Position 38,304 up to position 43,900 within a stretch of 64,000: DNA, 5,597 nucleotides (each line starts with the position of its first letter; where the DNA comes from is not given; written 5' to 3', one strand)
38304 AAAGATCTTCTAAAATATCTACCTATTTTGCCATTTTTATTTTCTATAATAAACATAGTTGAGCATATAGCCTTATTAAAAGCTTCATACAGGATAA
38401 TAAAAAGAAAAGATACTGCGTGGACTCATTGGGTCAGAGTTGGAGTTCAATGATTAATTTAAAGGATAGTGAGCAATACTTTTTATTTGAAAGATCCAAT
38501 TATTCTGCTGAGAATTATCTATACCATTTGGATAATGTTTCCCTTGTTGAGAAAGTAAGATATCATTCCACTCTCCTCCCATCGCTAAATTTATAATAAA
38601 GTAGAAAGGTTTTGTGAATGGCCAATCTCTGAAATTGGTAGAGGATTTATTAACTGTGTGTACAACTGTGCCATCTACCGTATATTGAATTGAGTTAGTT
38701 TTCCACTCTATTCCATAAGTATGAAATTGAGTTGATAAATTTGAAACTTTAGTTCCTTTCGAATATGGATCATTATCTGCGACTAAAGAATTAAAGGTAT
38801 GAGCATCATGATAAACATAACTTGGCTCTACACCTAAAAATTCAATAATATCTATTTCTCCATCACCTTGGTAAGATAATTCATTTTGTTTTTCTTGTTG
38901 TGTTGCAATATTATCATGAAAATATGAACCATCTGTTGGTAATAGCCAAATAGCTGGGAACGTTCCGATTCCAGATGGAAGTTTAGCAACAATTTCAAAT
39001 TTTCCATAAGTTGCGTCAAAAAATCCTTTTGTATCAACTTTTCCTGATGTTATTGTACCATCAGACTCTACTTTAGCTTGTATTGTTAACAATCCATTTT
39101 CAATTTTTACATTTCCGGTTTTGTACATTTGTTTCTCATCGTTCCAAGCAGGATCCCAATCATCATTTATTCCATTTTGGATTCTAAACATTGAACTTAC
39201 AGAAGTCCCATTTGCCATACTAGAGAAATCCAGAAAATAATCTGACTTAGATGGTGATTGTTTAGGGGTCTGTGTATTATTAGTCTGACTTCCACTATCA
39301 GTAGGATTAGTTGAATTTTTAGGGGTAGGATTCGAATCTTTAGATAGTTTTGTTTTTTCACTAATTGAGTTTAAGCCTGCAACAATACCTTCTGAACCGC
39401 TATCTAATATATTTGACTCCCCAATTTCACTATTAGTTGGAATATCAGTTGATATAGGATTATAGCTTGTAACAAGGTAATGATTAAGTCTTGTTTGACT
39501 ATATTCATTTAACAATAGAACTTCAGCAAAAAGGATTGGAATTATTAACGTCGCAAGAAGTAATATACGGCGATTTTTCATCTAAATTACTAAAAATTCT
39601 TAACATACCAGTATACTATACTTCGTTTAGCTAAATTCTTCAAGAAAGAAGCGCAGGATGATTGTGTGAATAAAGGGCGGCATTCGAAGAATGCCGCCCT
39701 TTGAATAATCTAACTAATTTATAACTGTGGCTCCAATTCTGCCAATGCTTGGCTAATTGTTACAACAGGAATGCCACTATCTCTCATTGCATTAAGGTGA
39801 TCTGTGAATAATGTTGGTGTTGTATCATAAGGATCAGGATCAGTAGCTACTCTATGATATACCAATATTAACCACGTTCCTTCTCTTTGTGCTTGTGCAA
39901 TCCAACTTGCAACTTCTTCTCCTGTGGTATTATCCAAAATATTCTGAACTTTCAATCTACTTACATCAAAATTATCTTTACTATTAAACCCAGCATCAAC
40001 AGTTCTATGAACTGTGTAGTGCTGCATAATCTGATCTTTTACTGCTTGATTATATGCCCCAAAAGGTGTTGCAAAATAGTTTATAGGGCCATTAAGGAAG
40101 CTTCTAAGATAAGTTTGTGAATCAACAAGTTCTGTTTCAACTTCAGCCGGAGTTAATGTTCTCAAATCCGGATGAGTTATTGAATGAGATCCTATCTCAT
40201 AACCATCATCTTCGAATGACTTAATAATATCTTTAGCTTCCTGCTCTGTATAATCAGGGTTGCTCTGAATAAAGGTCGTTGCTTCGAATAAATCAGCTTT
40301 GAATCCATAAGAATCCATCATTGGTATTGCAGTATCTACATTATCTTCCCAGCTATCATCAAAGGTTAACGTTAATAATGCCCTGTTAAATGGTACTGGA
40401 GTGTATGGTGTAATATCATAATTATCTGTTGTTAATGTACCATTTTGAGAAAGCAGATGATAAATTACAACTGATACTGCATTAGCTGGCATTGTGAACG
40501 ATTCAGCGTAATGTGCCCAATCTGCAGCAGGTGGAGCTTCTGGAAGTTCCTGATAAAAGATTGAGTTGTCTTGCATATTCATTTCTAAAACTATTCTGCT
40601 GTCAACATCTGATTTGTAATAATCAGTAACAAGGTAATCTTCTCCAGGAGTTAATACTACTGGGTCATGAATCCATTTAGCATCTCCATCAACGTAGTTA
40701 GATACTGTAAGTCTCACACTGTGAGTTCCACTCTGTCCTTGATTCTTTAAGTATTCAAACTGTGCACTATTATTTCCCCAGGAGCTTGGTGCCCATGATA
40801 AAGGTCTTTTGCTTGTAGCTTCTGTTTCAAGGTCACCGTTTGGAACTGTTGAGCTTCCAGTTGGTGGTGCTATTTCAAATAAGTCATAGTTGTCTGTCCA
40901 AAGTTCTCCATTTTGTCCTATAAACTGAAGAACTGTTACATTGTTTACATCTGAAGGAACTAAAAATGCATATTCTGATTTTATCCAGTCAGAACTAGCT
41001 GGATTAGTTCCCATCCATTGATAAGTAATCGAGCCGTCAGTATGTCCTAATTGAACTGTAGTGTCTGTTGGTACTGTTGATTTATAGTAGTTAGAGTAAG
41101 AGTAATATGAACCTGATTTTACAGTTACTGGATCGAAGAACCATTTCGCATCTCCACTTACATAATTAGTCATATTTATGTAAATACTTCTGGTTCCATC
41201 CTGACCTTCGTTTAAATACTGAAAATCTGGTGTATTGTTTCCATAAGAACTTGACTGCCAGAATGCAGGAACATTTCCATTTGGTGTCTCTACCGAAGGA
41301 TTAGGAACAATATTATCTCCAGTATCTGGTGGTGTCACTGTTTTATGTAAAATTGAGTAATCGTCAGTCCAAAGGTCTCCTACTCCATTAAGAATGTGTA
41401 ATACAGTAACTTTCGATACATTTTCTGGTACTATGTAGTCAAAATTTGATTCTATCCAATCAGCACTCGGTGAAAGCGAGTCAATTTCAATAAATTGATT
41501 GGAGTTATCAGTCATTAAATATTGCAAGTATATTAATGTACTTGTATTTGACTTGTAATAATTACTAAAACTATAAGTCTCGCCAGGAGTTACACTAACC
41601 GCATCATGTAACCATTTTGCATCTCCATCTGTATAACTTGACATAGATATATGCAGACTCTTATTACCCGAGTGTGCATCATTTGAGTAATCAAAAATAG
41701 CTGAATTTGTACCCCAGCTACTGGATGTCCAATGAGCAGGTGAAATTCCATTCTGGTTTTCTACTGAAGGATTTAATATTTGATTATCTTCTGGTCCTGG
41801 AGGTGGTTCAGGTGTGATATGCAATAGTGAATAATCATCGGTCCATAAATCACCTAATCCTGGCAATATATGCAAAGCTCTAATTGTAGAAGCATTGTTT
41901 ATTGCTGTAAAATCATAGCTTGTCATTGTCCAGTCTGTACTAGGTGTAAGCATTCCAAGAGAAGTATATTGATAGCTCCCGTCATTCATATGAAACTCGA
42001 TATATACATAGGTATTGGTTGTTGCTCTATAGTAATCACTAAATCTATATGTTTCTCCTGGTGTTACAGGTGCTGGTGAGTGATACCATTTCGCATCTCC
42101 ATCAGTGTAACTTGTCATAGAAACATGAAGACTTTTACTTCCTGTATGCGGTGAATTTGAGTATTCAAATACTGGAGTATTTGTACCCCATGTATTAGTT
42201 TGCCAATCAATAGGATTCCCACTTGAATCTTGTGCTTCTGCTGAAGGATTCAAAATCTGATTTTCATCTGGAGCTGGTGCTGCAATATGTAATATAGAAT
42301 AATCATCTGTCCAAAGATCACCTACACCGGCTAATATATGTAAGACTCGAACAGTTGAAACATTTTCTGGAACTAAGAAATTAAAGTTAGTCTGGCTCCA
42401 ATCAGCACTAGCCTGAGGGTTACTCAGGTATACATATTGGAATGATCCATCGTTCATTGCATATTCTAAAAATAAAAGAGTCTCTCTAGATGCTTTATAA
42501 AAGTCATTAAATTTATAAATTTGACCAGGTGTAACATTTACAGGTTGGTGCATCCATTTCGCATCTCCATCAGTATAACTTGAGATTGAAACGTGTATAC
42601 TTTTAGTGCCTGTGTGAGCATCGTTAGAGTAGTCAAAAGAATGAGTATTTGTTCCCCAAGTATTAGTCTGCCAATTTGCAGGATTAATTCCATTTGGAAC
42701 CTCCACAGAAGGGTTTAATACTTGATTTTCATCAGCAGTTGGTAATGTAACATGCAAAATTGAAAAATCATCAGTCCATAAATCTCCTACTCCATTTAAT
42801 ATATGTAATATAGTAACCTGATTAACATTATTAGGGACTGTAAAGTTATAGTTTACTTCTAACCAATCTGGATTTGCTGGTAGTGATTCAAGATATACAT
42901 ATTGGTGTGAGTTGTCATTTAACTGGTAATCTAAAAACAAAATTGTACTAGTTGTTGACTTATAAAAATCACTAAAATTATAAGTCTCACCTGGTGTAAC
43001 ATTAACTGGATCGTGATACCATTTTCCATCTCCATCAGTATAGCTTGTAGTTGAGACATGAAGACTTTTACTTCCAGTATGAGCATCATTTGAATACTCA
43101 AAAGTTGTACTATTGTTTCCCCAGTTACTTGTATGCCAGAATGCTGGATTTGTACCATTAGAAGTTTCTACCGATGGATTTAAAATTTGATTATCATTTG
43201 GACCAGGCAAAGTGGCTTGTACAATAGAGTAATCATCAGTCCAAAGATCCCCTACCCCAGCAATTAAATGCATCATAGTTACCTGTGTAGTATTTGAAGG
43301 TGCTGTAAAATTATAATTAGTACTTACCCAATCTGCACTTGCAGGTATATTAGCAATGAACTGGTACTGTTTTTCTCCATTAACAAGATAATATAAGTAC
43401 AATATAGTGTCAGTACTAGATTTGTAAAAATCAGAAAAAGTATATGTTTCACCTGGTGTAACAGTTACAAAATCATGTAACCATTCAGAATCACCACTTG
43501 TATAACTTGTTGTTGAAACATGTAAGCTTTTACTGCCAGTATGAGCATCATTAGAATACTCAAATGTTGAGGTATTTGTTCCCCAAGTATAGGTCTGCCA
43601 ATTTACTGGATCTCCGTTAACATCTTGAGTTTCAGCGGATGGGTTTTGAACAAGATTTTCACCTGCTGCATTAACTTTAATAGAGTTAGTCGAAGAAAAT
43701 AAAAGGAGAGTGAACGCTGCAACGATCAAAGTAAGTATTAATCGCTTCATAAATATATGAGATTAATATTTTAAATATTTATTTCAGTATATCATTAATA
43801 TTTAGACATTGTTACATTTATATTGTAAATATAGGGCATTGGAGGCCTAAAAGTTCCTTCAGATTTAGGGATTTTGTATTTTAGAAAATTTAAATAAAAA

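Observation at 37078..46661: Exopolysaccharide/cell-surface locus: small TM protein + PgaC-like GT2 synthase + GH16 glucanase + two giant tandem paralogs with multi-CBM arrays fused to CE4 deacetylase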

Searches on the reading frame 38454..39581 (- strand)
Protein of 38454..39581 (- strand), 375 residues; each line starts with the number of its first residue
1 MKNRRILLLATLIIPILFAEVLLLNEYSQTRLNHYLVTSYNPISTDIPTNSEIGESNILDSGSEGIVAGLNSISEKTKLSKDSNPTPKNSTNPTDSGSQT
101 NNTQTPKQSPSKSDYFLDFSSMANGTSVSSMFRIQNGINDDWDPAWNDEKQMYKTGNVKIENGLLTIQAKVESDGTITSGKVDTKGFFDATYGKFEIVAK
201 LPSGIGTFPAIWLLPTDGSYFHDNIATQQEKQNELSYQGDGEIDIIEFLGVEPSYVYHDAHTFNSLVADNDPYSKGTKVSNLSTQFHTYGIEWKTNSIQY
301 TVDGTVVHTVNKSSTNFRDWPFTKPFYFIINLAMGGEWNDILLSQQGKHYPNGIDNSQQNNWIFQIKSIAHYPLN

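Call 5: search_protein_families(library=pfam, proteins=[window:38454-39581:-], max_evalue=0.01)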
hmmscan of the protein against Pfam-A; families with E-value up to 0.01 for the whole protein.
window:38454-39581:- (375 aa): 1 family
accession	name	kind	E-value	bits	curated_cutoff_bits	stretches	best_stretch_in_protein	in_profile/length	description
PF00722.28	Glyco_hydro_16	-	2.1e-20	73.3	22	1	151-339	7-163/175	Glycosyl hydrolases family 16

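Call 14: search_protein_families(library=ncbifam, proteins=[window:38454-39581:-], max_evalue=0.001)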
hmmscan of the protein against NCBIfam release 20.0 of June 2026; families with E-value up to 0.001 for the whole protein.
window:38454-39581:- (375 aa): 3 families
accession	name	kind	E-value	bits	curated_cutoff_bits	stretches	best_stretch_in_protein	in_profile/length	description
NF052454.1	BtaGlycanEglC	equivalog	7.4e-21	74.6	700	1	121-337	245-434/459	endo-1,3-1,4-beta-glycanase EglC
NF047856.1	BGlucanaseBglS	equivalog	7.4e-07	28.9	300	1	141-313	50-194/237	beta-glucanase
NF052392.1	BetGlycExoK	equivalog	2e-05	24.2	350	1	151-314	61-202/261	endo-1,3-1,4-beta-glycanase ExoK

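Call 46: search_solved_structures(query=window:38454-39581:-, max_evalue=0.001, show_alignments=1)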
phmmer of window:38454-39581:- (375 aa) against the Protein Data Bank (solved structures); distinct sequences matched with E-value up to 0.001: 37.
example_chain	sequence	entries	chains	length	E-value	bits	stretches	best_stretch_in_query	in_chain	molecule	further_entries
5wut_A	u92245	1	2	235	3.6e-30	108.5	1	146-338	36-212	ULam111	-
3iln_A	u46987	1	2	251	8e-29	104.1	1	145-339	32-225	Laminarinase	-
3azx_A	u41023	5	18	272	7.9e-26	94.2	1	132-339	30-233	Laminarinase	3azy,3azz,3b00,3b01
4dfs_A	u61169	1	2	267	9.5e-26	93.9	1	132-339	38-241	Glycoside hydrolase, family 16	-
7wwc_A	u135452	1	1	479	1.3e-25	93.5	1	147-339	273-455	beta-1,3(4)-glucanase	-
7ww4_A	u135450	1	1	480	1.3e-25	93.5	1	147-339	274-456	beta-1,3(4)-glucanase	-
9voq_A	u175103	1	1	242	4.1e-24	88.6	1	157-339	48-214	Beta-1,3-glucanase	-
9vmv_A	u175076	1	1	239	4.1e-24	88.6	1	157-339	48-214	Beta-1,3-glucanase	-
9voo_A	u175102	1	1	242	1e-23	87.3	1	157-339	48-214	Hydrolase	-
3atg_A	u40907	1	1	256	2.2e-23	86.2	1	157-339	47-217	GLUCANASE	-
2hyk_A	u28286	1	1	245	1.1e-22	83.9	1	141-339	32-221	Beta-1,3-glucanase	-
2vy0_A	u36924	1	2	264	1.4e-21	80.2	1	135-338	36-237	ENDO-BETA-1,3-GLUCANASE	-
6xof_A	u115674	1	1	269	2.7e-21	79.3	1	113-338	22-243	GH16 family protein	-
6t2n_AAA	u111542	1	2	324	3.1e-21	79.1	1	178-351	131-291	Glycoside hydrolase family 16 protein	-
6xqf_A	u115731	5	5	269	1.3e-20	77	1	113-338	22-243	GH16 family protein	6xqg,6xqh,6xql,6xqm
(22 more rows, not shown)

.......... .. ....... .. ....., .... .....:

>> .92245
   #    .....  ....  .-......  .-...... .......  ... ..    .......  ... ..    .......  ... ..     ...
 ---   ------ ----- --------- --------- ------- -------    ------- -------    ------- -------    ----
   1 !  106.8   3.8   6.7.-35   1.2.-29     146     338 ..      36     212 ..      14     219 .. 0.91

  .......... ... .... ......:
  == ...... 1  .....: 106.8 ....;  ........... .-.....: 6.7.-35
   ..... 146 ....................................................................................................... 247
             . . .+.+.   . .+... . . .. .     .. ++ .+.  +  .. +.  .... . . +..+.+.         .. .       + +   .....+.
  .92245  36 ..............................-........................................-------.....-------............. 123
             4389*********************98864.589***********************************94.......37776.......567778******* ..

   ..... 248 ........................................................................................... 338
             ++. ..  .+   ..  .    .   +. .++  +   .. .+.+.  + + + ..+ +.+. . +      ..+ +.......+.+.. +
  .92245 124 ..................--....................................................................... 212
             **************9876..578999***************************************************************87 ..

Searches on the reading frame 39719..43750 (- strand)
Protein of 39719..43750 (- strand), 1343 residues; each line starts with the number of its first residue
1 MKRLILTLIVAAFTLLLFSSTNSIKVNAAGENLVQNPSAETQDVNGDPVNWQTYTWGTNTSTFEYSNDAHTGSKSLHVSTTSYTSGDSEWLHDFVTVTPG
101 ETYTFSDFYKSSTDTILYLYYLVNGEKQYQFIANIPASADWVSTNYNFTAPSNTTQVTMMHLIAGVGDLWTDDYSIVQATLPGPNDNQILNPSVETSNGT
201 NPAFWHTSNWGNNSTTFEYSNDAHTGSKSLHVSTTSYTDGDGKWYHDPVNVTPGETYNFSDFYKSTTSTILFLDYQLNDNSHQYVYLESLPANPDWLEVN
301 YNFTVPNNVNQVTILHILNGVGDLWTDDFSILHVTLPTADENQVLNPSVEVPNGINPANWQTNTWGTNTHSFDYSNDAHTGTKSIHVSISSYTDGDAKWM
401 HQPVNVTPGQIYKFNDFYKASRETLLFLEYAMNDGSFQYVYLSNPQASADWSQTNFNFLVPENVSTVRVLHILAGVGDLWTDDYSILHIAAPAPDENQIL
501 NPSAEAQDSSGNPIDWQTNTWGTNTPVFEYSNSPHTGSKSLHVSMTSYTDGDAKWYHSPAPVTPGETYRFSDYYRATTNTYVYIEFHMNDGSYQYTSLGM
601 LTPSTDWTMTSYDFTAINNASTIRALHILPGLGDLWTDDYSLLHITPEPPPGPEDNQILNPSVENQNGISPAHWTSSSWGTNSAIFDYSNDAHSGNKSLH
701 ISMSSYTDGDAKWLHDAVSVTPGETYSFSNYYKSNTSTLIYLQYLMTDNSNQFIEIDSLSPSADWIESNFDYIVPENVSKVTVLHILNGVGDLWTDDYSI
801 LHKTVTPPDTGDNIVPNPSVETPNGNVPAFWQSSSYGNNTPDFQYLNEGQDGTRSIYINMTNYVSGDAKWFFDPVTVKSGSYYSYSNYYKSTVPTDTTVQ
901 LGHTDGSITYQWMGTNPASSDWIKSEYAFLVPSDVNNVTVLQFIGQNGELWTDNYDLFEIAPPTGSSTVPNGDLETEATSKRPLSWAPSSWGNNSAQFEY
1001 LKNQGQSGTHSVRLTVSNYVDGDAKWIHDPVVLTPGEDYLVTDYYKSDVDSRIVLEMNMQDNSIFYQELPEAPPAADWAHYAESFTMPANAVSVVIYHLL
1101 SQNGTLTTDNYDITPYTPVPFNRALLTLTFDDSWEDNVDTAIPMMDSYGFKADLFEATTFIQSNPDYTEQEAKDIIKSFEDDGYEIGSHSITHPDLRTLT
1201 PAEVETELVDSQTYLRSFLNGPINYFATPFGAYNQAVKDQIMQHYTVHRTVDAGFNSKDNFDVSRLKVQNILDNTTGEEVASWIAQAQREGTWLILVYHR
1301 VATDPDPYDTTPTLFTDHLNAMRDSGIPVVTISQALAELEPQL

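Call 5: search_protein_families(library=pfam, proteins=[window:39719-43750:-], max_evalue=0.01)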
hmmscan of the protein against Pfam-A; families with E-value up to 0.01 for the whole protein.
window:39719-43750:- (1343 aa): 2 families
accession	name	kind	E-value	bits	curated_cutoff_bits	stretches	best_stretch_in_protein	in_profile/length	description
PF01522.26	Polysacc_deac_1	-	2.2e-23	83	23.1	1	1123-1241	6-116/124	Polysaccharide deacetylase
PF23633.1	PH_GEF_YEL1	-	5.6e-05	23.7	25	0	388-455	60-128/186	Guanine-nucleotide exchange factor YEL1 PH domain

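Call 14: search_protein_families(library=ncbifam, proteins=[window:39719-43750:-], max_evalue=0.001)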
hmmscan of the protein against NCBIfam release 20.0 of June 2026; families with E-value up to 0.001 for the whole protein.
window:39719-43750:- (1343 aa): 7 families
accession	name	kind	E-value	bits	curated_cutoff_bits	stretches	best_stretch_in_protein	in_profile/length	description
NF050820.1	PolSacchBiosHfsH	equivalog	1.1e-18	67.8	400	1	1121-1336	31-245/249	oligosaccharide deacetylase HfsH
TIGR02764.1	spore_ybaN_pdaB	equivalog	3.9e-15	56.1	237.4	1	1126-1262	8-135/191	polysaccharide deacetylase family sporulation protein PdaB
TIGR02873.1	spore_ylxY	hypoth_equivalog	1.6e-11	43.9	391.5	1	1122-1253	83-209/268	probable sporulation protein, polysaccharide deacetylase family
TIGR04243.1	nodulat_NodB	equivalog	4.5e-09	36.1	240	1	1127-1252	5-126/197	chitooligosaccharide deacetylase NodB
TIGR02884.1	spore_pdaA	equivalog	3e-07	30.4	298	1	1126-1236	39-143/224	delta-lactam-biosynthetic de-N-acetylase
NF045821.1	PgAcgDacpgdA1_Bac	equivalog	2.4e-06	26.7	400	1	1119-1275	83-227/282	peptidoglycan-N-acetylglucosamine deacetylase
NF045820.1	PgAcgDacpgdA_Strep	equivalog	4.1e-06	25.9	800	1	1122-1242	266-379/463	peptidoglycan-N-acetylglucosamine deacetylase PgdA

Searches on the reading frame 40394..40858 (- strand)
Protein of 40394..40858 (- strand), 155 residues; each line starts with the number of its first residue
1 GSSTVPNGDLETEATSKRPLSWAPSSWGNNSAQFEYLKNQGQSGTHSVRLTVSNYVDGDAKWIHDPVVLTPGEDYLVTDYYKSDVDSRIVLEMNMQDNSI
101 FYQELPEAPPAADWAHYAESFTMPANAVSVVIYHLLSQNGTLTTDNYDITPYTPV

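Call 8: search_protein_families(library=pfam, proteins=[window:40394-40858:-], max_evalue=10)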
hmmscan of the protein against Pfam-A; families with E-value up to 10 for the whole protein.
seq(155 aa): 2 families
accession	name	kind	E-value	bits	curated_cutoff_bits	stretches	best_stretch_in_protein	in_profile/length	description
PF02018.23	CBM_4_9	-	0.00025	21.9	25.9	1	27-133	20-128/136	Carbohydrate binding domain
PF07675.18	Cleaved_Adhesin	-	0.0069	16.8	21.4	1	113-151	28-68/174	Cleaved Adhesin Domain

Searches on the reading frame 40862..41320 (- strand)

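Call 8: search_protein_families(library=pfam, proteins=[window:40862-41320:-], max_evalue=10)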
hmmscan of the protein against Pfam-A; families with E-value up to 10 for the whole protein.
seq(153 aa): 2 families
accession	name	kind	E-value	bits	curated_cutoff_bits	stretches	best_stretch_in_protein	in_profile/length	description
PF02018.23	CBM_4_9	-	0.018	15.8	25.9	1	34-130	26-127/136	Carbohydrate binding domain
PF05612.17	Leg1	-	0.055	13.1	25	1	62-93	90-121/331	Leg1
